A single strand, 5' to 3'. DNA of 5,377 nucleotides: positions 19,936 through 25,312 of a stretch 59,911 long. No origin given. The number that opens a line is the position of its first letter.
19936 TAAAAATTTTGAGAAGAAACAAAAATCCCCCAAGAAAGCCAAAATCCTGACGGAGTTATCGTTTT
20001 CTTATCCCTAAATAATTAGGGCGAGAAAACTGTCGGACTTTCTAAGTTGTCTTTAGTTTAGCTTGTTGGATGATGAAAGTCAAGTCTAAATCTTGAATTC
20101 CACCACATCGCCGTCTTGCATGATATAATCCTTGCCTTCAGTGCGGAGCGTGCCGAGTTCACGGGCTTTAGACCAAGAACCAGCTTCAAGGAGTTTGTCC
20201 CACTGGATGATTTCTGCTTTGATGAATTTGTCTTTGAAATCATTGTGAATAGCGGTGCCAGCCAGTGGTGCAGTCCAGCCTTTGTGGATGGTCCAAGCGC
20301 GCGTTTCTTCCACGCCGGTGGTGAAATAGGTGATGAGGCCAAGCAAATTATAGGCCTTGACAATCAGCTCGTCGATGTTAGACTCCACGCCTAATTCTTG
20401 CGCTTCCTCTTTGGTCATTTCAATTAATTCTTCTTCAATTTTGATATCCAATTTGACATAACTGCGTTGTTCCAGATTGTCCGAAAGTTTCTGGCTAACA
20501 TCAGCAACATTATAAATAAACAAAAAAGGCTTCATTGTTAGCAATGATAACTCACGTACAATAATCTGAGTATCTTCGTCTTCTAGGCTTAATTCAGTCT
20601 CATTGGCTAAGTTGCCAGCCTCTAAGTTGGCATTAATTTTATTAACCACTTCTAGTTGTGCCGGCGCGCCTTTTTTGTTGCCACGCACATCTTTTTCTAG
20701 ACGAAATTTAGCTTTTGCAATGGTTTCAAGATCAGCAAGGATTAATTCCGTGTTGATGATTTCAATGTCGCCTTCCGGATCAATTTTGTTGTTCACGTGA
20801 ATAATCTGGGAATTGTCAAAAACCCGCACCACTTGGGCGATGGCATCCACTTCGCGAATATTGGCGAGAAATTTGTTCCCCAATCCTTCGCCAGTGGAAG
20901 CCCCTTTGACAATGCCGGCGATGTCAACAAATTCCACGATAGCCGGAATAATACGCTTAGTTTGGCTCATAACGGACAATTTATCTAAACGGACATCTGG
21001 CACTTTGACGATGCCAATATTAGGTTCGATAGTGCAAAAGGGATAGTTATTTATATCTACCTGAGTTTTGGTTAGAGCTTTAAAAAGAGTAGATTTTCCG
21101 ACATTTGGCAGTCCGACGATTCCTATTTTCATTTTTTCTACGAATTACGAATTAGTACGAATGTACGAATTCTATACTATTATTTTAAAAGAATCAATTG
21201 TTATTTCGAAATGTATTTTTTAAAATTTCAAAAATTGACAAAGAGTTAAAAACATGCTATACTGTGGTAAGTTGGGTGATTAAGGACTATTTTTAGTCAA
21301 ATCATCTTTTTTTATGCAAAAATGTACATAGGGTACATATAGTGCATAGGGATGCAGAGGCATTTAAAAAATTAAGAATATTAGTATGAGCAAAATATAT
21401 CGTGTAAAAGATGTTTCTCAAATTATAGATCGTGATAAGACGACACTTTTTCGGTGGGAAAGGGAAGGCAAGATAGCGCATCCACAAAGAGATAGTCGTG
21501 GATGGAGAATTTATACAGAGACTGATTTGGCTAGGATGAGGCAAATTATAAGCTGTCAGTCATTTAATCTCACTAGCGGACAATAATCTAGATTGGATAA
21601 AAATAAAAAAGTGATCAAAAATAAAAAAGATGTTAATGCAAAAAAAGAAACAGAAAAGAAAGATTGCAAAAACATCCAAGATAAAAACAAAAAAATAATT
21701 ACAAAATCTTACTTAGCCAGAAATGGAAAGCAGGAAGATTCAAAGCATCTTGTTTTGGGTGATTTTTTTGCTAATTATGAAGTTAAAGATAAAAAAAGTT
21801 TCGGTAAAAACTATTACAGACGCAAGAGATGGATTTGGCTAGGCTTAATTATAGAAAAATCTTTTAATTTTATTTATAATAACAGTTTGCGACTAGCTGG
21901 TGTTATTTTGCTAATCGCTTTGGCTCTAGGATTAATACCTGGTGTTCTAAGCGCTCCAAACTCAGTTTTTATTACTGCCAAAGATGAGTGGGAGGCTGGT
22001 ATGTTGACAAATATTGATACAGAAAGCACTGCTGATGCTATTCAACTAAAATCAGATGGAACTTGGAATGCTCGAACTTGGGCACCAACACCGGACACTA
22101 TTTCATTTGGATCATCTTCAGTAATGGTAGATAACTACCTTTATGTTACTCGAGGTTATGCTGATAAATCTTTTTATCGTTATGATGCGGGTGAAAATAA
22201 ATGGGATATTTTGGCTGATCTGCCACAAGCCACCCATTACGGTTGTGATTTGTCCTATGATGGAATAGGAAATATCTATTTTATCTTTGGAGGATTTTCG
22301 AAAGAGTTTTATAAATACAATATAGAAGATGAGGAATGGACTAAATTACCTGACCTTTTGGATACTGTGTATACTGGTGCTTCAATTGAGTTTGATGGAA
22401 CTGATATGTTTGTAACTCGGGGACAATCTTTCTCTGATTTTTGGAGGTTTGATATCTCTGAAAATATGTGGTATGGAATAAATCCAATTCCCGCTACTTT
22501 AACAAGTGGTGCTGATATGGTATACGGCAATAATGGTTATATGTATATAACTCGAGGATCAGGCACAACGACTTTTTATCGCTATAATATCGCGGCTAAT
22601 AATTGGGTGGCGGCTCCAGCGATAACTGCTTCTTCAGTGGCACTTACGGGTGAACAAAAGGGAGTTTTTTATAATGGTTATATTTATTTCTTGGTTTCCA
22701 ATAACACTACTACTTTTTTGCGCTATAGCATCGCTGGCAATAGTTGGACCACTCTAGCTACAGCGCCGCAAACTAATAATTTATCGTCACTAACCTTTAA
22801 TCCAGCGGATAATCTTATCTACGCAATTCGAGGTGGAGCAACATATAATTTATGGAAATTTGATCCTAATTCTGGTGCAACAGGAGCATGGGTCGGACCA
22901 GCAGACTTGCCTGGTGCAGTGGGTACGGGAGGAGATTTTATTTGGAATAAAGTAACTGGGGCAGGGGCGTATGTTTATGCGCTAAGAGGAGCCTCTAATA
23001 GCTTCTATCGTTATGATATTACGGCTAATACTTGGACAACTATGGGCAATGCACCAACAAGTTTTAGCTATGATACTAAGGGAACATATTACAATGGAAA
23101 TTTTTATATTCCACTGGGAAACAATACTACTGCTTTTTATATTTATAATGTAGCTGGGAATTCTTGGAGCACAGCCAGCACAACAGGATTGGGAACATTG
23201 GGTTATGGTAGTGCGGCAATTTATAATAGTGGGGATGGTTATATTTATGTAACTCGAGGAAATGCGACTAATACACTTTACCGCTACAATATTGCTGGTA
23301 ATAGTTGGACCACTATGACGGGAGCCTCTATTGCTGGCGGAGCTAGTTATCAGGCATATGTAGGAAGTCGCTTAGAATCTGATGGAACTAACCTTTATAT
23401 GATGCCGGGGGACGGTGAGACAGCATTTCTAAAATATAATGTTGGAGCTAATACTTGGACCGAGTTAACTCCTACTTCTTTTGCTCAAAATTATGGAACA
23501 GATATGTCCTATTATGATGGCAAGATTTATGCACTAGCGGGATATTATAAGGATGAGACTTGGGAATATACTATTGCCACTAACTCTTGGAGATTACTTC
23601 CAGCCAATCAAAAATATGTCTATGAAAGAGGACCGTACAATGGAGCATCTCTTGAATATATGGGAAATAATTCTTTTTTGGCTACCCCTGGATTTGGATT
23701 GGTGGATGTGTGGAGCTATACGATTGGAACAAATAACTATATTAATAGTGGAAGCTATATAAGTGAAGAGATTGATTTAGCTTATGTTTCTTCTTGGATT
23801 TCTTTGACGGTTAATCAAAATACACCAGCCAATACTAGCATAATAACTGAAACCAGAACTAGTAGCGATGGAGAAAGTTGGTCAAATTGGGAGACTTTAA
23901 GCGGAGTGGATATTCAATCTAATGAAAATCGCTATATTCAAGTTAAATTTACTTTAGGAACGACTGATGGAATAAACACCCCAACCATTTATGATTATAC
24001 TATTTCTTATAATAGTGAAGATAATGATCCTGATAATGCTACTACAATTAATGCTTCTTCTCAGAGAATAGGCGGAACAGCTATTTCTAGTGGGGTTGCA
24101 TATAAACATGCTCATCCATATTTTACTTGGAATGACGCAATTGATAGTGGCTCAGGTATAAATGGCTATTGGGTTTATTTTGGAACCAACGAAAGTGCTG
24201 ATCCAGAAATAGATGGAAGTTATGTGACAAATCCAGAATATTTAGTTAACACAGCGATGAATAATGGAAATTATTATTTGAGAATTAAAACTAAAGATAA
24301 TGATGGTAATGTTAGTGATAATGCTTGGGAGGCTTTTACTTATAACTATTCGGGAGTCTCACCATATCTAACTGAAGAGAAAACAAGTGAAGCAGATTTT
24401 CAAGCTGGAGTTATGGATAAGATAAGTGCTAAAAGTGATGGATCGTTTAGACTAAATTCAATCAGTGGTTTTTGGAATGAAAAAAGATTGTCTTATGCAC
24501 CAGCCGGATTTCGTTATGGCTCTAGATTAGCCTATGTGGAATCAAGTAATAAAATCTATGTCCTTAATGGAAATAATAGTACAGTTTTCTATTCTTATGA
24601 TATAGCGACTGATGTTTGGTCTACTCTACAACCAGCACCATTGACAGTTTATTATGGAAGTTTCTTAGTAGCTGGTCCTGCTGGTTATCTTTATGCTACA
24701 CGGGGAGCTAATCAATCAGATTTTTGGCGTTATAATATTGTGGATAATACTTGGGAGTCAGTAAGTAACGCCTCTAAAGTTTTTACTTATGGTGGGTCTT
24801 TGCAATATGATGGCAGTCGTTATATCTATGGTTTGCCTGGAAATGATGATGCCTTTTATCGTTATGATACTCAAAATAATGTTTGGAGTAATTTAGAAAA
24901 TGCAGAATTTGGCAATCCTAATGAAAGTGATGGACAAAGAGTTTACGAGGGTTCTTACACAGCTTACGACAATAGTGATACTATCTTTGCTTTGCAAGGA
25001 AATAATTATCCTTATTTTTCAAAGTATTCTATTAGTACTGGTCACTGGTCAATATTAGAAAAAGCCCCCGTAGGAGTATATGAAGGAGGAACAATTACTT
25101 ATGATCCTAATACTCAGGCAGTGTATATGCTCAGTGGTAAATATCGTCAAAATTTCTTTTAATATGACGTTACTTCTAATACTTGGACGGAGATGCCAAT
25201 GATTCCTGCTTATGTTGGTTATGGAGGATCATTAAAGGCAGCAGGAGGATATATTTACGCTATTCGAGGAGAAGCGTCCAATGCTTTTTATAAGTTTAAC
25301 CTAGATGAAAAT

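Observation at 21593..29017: One in-frame TAA splits a ~2,470-codon Kelch-propeller/FN3 surface-protein gene in the middle of a blade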

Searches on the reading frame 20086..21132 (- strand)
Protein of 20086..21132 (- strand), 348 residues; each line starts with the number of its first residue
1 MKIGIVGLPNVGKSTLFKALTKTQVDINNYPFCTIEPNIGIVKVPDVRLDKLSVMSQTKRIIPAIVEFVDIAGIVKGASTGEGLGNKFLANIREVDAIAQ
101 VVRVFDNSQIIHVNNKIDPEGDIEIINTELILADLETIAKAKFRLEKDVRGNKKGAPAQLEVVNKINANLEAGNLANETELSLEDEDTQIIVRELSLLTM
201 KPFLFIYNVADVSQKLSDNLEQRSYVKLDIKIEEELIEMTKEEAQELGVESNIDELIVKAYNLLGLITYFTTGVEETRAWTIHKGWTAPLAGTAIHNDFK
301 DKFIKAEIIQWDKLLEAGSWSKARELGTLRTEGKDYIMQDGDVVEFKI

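Call 6: search_protein_families(library=pfam, proteins=[window:20086-21132:-], max_evalue=0.01)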
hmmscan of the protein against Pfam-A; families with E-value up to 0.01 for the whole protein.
window:20086-21132:- (348 aa): 3 families
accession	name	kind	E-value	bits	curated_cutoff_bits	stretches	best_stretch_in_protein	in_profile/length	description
PF06071.19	YchF-GTPase_C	-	4.4e-32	110.5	27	1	266-348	1-83/84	Protein of unknown function (DUF933)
PF01926.29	MMR_HSR1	-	2.3e-21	76.4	21.9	1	2-112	1-91/113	50S ribosome-binding GTPase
PF02421.24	FeoB_N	-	9.7e-09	35.4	27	1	2-44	2-44/156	Ferrous iron transport protein B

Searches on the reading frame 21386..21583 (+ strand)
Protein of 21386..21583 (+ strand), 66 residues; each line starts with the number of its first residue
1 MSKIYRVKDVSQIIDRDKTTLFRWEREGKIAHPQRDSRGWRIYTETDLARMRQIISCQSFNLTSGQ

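Call 52: search_protein_families(library=pfam, proteins=[window:21386-21583:+], max_evalue=0.001)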
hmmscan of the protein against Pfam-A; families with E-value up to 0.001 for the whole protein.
window:21386-21583:+ (66 aa): 2 families
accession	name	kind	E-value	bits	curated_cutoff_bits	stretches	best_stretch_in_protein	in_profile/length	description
PF13411.12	MerR_1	-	1.4e-12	48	21.6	1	5-63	1-58/69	MerR HTH family regulatory protein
PF00376.29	MerR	-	1.6e-06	28.3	28.2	1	7-43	2-38/38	MerR family regulatory protein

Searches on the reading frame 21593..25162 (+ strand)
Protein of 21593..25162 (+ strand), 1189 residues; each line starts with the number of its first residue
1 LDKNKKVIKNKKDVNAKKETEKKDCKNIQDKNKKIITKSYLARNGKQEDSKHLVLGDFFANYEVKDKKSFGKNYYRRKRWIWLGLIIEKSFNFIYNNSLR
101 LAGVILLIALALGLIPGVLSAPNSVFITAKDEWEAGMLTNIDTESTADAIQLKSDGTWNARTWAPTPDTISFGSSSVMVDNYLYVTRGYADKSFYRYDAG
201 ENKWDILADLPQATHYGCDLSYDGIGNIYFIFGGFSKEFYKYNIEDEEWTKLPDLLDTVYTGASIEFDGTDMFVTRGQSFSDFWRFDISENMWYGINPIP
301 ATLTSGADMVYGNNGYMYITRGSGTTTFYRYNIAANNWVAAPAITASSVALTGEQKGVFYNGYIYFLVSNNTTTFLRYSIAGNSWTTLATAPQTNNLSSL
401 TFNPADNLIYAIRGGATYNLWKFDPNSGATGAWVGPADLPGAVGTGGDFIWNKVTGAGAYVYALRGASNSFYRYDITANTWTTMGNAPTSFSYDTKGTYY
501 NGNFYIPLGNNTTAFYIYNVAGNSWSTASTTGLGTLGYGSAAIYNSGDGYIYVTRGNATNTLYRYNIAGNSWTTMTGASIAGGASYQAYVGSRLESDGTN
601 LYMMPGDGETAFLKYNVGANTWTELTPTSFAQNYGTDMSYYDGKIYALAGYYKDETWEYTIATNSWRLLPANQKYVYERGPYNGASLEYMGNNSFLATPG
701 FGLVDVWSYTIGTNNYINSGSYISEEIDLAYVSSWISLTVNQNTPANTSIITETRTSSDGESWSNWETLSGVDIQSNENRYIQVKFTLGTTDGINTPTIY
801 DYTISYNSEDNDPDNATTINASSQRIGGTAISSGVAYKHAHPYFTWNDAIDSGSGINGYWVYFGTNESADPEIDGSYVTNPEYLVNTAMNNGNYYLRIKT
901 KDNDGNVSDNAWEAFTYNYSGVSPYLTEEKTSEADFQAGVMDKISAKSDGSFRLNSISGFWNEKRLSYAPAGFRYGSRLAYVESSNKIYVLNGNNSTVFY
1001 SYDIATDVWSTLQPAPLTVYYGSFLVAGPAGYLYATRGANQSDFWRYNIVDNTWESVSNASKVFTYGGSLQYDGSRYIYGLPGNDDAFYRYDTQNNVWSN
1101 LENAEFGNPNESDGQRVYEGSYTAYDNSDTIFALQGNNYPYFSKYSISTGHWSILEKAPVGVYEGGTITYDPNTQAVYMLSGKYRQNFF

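Call 6: search_protein_families(library=pfam, proteins=[window:21593-25159:+], max_evalue=0.01)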
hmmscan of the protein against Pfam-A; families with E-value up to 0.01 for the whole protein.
window:21593-25159:+ (1189 aa): 6 families
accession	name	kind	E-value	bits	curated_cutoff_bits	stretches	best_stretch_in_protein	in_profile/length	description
PF13964.12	Kelch_6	-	1.9e-30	104.3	25.3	1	173-211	4-47/50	Kelch motif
PF01344.31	Kelch_1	-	9.3e-25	86.2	20.1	1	173-211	4-46/46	Kelch motif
PF07646.21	Kelch_2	-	1.4e-18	66.2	21.3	0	220-255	5-47/48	Kelch motif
PF13418.12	Kelch_4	-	3.8e-16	59.2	21.6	0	467-489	27-49/49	Galactose oxidase, central domain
PF13415.12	Kelch_3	-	2.1e-13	50.5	22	0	467-492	16-41/48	Galactose oxidase, central domain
PF25210.1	Kelch_FKB95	-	2.4e-13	50.8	70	1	986-1110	90-215/268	FKB95, Kelch-repeats domain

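Call 14: find_encoding_contigs(protein=window:21593-25162:+, flank=3000, max_places=10)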
Protein window:21593-25162:+ (1189 aa): 4 contigs read that carry it; 1 place shown.
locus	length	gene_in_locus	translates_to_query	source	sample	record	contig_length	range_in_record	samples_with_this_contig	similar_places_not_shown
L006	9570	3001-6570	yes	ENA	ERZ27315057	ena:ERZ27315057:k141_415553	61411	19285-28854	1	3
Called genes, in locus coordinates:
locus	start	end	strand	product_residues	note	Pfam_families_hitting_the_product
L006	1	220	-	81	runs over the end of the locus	PF01084:Ribosomal_S18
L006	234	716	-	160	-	PF00436:SSB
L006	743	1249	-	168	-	PF01250:Ribosomal_S6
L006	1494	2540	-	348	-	PF01926:MMR_HSR1, PF02421:FeoB_N, PF06071:YchF-GTPase_C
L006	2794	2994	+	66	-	PF13411:MerR_1, PF00376:MerR (weak)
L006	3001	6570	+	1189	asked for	PF01344:Kelch_1 (faint), PF07646:Kelch_2 (faint), PF13964:Beta-prop_Calicin (faint)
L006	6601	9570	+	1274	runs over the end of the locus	PF00041:fn3 (faint), PF16655:PhoD_N (faint), PF23376:Fn3_VIN3 (faint), PF25059:FN3_DSCAM-DSCAML_C (faint), PF25788:Ig_Rha78A_N (faint), PF16656:Pur_ac_phosph_N (weak)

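Call 45: list_cluster_members(proteins=[window:21593-25159:+, window:25193-29014:+])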
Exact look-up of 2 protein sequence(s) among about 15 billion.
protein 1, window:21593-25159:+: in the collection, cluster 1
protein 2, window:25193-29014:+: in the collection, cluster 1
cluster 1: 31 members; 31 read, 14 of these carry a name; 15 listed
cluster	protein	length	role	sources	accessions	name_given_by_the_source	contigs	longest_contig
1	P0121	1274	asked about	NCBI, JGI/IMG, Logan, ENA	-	-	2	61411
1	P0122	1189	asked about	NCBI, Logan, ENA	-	-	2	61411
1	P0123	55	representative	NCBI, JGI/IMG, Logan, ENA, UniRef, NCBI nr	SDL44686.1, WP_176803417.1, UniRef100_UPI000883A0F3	hypothetical protein SAMN04487916_10949 [Arthrobacter sp. ov407] | hypothetical protein | hypothetical protein n=1 Tax=Arthrobacter sp. ov407 TaxID=1761748 RepID=UPI000883A0F3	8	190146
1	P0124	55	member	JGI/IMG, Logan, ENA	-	hypothetical protein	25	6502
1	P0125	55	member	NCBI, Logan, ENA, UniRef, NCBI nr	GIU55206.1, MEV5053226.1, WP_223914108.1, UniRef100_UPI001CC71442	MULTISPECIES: hypothetical protein [unclassified Arthrobacter] | hypothetical protein n=1 Tax=unclassified Arthrobacter TaxID=235627 RepID=UPI001CC71442 | hypothetical protein [Arthrobacter sp. NicSoilC12]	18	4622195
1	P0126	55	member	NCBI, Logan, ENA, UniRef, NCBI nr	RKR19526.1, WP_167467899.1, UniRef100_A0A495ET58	hypothetical protein [Arthrobacter oryzae] | Uncharacterized protein n=1 Tax=Arthrobacter oryzae TaxID=409290 RepID=A0A495ET58_9MICC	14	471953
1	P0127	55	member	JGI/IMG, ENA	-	hypothetical protein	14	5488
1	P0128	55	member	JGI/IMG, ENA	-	hypothetical protein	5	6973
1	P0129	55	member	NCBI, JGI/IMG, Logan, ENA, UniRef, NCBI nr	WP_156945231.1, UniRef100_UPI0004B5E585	hypothetical protein [Arthrobacter sp. I3] | hypothetical protein n=1 Tax=Arthrobacter sp. I3 TaxID=218158 RepID=UPI0004B5E585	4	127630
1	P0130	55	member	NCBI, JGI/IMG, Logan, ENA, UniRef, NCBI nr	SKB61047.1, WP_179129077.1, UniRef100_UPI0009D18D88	hypothetical protein SAMN05660473_01566 [Arthrobacter sp. 49Tsu3.1M3] | hypothetical protein | hypothetical protein n=1 Tax=Arthrobacter sp. 49Tsu3.1M3 TaxID=1279029 RepID=UPI0009D18D88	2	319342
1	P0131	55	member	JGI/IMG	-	hypothetical protein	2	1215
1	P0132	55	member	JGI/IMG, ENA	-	hypothetical protein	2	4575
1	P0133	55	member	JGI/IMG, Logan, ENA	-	hypothetical protein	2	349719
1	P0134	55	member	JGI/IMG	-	hypothetical protein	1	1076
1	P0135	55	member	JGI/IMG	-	hypothetical protein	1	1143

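Call 55: search_protein_families(library=ncbifam, proteins=[window:21593-25159:+], max_evalue=0.001)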
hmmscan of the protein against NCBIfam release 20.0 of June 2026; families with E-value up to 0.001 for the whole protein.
window:21593-25159:+ (1189 aa): 0 families

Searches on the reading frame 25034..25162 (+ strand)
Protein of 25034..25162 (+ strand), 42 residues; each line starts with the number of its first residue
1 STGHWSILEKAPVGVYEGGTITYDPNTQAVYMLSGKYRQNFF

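Call 56: find_encoding_contigs(protein=window:25034-25162:+, flank=2000, max_places=10)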
Protein window:25034-25162:+ (42 aa): 1 contig read that carries it; 1 place shown.
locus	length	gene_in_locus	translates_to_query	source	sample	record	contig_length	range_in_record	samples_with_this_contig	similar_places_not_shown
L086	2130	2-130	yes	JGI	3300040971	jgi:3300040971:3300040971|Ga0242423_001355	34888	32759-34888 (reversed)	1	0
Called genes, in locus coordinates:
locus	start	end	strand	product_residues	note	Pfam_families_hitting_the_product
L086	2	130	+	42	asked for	?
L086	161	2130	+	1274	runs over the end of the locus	PF00041:fn3 (faint), PF16655:PhoD_N (faint), PF23376:Fn3_VIN3 (faint), PF25059:FN3_DSCAM-DSCAML_C (faint), PF25788:Ig_Rha78A_N (faint), PF16656:Pur_ac_phosph_N (weak)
